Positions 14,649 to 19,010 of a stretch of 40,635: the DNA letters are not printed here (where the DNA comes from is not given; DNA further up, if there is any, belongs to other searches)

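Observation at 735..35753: A 35-kb ORF partitioned into 24 protein-sized modules by a recurring R-S-E-M-R pentapeptide: candidate bacterial polyprotein (operon in one ORF)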

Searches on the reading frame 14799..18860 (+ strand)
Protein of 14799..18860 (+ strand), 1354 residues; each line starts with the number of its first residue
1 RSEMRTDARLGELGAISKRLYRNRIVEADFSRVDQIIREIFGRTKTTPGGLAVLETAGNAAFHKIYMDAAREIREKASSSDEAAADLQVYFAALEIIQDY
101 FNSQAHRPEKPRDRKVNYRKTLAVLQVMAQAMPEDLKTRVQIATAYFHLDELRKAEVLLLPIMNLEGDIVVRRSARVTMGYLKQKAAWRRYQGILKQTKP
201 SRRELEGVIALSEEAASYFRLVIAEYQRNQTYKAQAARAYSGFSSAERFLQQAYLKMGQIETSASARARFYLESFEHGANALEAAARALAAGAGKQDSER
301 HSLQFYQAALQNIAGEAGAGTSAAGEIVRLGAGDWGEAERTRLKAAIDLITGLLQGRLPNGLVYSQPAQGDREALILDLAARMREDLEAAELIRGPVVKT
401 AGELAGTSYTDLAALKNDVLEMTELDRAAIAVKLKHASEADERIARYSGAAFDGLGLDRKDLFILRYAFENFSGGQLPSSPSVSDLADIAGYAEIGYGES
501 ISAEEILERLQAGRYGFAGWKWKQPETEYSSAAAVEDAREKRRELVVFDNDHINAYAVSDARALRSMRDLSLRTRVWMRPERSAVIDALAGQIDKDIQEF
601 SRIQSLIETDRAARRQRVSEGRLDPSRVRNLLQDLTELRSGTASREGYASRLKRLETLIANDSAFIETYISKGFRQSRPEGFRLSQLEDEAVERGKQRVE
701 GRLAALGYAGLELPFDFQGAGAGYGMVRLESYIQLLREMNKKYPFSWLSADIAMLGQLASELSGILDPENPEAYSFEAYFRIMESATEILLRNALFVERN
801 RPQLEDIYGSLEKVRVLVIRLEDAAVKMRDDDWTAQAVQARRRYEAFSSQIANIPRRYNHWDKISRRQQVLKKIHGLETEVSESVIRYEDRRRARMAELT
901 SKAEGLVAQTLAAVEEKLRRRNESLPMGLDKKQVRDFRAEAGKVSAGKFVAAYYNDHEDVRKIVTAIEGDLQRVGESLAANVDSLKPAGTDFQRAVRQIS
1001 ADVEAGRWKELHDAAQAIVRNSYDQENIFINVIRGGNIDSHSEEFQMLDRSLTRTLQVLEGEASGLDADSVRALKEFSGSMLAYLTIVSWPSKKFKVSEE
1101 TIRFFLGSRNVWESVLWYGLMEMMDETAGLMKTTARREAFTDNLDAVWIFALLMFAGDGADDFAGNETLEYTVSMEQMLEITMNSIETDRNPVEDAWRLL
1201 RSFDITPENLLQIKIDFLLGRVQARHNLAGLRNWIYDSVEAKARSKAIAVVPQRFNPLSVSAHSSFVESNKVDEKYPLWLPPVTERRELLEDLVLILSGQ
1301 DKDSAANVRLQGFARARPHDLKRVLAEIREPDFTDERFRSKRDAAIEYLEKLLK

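Call 7: search_protein_families(library=pfam, proteins=[window:14799-18860:+], max_evalue=0.01)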
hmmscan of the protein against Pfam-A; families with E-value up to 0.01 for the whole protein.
window:14799-18860:+ (1354 aa): 0 families

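Call 25: search_protein_families(library=pfam, proteins=[window:14799-18860:+], max_evalue=5)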
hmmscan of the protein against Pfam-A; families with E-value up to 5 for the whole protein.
window:14799-18860:+ (1354 aa): 4 families
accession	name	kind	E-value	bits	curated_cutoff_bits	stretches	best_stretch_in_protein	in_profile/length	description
PF24794.1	Duc1_FFAT_like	-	0.029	14.5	25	1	78-99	3-24/26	Duc1 FFAT-like motif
PF14559.12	TPR_19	-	0.064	14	25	1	118-162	7-51/68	Tetratricopeptide repeat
PF05478.16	Prominin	-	0.28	9.7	34.3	1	936-1022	633-718/799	Prominin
PF01904.24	DUF72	-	1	9.8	25.3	0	531-567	181-217/217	Protein of unknown function DUF72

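Call 28: search_solved_structures(query=window:14799-18860:+, max_evalue=1)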
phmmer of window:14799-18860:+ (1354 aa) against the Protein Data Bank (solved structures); distinct sequences matched with E-value up to 1: 1.
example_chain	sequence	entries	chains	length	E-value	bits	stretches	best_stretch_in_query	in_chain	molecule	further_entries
4gkw_A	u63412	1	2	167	0.083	13.8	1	951-1065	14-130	Spindle assembly abnormal protein 6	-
